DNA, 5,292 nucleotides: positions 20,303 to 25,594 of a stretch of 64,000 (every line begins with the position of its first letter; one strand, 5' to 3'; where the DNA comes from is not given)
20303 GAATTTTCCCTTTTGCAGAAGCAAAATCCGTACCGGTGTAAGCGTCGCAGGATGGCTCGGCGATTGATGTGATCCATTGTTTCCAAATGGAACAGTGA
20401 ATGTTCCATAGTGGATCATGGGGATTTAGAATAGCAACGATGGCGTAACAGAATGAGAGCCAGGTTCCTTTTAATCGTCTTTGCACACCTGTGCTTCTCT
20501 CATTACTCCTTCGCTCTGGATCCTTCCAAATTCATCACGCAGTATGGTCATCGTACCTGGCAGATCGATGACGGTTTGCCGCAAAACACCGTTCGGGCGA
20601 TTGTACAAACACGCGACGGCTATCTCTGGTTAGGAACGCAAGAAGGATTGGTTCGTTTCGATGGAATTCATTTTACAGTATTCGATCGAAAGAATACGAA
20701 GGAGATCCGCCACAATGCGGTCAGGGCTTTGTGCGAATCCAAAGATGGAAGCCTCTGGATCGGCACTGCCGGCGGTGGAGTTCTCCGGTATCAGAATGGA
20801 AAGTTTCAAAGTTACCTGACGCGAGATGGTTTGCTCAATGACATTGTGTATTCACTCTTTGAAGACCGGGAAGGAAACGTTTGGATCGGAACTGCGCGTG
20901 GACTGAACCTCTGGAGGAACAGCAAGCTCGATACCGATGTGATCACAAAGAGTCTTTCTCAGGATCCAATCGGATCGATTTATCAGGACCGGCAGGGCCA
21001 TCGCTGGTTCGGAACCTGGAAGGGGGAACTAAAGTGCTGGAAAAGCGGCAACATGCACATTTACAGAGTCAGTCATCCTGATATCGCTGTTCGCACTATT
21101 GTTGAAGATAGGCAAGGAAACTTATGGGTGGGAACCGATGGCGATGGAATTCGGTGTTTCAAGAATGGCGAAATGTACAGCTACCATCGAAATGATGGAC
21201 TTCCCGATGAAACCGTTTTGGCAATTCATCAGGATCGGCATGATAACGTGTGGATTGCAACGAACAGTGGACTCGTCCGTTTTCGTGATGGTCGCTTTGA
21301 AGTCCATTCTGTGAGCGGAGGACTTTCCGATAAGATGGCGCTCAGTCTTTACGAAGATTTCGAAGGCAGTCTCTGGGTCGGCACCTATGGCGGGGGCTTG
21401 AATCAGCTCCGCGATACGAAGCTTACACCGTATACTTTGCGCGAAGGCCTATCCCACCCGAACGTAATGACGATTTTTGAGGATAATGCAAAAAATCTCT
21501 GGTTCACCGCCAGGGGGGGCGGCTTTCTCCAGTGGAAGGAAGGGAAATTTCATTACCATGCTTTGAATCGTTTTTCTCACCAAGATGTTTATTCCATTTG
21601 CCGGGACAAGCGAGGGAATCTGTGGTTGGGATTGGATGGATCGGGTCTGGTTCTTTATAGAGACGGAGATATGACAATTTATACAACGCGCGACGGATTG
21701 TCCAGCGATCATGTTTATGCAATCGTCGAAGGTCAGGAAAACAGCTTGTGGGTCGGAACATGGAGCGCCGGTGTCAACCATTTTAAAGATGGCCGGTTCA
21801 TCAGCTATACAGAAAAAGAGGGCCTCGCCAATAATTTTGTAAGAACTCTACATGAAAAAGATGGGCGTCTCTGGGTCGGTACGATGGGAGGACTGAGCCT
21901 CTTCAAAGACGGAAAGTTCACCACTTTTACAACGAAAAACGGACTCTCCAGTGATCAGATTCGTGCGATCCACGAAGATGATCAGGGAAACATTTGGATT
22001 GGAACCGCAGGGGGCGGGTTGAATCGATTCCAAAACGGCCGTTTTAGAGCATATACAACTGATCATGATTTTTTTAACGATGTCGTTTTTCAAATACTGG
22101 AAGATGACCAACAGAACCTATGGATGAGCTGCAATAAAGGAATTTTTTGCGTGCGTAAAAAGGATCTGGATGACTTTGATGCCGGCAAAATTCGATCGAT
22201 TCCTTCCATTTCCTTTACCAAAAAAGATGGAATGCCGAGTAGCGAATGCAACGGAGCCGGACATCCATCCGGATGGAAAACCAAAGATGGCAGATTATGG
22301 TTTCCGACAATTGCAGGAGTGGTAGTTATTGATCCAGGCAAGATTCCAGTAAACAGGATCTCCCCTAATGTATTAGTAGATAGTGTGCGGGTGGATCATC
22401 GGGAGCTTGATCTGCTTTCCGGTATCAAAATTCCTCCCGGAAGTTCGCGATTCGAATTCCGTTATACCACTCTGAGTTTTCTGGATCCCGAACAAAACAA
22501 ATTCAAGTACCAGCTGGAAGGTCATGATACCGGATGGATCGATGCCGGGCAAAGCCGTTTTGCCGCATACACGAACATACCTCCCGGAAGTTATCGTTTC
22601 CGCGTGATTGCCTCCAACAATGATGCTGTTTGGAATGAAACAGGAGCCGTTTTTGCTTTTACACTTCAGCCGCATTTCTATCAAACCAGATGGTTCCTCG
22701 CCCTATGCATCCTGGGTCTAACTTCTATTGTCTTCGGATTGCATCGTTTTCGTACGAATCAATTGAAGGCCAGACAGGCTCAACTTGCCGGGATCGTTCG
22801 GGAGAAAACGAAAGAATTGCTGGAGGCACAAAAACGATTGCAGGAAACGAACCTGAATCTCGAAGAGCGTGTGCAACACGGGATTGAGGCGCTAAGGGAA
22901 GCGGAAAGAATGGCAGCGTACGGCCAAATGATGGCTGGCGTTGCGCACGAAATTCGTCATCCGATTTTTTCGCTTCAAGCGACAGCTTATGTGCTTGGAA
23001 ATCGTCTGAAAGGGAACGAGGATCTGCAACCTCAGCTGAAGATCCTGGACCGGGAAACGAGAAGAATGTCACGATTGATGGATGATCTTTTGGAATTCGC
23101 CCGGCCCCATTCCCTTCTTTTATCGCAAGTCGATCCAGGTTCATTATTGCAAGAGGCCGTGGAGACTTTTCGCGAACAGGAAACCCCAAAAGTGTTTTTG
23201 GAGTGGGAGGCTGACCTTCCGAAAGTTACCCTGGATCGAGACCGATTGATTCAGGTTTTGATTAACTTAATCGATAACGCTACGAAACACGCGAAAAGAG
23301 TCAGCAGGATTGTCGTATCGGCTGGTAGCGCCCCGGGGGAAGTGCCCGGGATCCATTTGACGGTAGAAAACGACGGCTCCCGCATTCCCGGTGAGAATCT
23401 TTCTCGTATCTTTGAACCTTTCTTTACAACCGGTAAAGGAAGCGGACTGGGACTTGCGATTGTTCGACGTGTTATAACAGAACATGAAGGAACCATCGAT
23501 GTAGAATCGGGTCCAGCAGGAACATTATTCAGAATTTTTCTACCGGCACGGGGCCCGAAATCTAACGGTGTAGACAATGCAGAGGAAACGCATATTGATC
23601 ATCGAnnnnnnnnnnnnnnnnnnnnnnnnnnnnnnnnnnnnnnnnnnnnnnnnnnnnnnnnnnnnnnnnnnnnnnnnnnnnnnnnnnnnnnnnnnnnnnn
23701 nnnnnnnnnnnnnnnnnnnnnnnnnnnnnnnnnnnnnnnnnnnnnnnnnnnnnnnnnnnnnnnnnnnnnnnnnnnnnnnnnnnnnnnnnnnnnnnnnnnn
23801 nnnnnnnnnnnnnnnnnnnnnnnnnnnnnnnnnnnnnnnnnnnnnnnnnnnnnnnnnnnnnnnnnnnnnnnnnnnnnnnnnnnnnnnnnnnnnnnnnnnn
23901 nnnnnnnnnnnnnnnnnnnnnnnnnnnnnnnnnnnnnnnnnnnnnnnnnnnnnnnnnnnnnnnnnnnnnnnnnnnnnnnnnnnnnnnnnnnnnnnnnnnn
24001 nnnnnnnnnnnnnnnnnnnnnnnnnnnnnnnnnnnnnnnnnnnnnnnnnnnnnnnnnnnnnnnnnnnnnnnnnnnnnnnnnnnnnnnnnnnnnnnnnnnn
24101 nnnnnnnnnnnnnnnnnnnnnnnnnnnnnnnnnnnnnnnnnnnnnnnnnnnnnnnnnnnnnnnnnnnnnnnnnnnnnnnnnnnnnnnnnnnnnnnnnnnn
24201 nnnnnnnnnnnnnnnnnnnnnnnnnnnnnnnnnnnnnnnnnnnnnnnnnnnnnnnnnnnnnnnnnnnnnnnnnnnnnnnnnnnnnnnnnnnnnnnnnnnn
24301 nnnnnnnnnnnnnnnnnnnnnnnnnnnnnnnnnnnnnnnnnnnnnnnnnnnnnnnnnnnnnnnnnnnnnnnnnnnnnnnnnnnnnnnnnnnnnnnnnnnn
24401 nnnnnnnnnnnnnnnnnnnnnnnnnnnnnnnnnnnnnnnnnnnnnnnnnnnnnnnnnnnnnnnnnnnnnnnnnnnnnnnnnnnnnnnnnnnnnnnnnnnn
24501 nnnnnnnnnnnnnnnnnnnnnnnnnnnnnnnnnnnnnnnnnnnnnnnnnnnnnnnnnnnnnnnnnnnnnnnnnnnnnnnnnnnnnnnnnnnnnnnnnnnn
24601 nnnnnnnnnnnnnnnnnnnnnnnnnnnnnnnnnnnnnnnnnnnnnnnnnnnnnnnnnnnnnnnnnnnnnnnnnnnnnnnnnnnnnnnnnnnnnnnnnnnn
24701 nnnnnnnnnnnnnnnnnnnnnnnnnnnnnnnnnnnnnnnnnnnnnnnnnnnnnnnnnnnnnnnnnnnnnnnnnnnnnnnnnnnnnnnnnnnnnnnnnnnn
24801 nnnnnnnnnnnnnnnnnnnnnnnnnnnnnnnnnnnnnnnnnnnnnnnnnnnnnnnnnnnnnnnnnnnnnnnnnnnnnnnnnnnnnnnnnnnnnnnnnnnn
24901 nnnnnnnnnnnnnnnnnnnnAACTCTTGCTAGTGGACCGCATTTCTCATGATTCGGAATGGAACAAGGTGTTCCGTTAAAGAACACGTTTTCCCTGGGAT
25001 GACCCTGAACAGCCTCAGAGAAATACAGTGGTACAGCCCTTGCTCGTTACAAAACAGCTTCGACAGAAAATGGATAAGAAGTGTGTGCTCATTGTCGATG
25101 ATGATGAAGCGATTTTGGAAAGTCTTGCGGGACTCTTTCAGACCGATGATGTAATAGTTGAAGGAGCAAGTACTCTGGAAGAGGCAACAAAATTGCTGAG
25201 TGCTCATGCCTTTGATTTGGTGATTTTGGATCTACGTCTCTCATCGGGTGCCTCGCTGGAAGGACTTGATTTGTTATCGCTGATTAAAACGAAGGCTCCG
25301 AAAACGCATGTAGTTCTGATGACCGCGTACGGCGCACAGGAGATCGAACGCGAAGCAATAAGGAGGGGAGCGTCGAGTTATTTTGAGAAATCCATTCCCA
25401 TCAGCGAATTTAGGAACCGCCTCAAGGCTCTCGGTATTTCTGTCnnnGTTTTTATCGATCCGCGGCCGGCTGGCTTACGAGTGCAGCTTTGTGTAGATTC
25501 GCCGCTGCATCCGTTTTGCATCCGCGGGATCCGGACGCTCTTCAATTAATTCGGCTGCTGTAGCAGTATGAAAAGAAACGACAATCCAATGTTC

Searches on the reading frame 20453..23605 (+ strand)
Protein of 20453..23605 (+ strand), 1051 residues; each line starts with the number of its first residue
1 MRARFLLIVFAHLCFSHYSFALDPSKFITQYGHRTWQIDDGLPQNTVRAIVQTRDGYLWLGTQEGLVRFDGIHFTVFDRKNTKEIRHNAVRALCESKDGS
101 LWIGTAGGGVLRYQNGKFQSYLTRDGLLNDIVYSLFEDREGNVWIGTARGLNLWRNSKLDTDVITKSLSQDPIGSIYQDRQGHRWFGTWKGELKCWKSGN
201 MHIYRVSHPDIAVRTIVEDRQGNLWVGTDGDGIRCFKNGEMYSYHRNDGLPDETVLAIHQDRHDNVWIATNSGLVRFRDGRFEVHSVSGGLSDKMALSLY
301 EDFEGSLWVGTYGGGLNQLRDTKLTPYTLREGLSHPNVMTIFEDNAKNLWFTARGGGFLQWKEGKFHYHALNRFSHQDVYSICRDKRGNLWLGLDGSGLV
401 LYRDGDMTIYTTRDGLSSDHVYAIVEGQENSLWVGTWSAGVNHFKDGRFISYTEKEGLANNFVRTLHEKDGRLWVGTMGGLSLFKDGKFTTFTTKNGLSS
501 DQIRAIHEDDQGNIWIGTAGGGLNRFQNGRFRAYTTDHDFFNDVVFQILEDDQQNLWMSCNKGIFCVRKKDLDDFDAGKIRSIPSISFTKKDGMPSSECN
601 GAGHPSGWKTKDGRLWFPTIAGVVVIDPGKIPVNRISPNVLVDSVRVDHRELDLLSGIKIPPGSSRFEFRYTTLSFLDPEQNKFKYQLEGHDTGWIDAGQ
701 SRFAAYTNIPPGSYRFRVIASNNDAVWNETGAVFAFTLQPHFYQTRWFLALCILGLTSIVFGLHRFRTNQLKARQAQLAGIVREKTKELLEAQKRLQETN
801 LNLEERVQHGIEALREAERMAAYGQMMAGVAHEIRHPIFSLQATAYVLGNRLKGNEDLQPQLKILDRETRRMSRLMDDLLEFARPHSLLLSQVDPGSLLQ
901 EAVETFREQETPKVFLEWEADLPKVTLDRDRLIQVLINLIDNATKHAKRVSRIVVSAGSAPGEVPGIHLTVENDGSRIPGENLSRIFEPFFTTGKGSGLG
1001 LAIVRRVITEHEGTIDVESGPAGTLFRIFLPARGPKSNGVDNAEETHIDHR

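Call 7: search_protein_families(library=pfam, max_evalue=0.001, proteins=[window:20453-23605:+])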
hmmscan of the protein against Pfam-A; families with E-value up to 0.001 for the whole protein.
window:20453-23605:+ (1051 aa): 7 families
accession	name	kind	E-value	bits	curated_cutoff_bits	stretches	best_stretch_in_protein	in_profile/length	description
PF07494.17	Reg_prop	-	5.5e-71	225.7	20.4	4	497-519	1-23/24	Two component regulator propeller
PF02518.31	HATPase_c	-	1e-24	87.6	26.4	1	928-1033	2-110/111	Histidine kinase-, DNA gyrase B-, and HSP90-like ATPase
PF07495.19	Y_Y_Y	-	1.2e-14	54.4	26.6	1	676-737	2-63/65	Y_Y_Y domain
PF00512.31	HisKA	-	1.1e-11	45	26.9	1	824-885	3-63/66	His Kinase A (phospho-acceptor) domain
PF24684.1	Vgb_lyase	-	6.5e-11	42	50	2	201-443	3-248/290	Virginiamycin B lyase family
PF23409.1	Beta-prop_EML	-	0.00028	20.9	88.2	0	133-232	160-263/267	Echinoderm microtubule-associated protein first beta-propeller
PF16819.11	DUF5074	-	0.00057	19.5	27.2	0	44-75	181-217/353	Domain of unknown function (DUF5074)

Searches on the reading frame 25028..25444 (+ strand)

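Call 7: search_protein_families(library=pfam, max_evalue=0.001, proteins=[window:25028-25444:+])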
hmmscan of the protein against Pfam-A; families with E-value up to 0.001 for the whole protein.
window:25028-25444:+ (139 aa): 1 family
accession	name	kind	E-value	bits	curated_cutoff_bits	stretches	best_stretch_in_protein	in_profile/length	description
PF00072.30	Response_reg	-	1.1e-22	80.7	30.2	1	20-132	1-110/111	Response regulator receiver domain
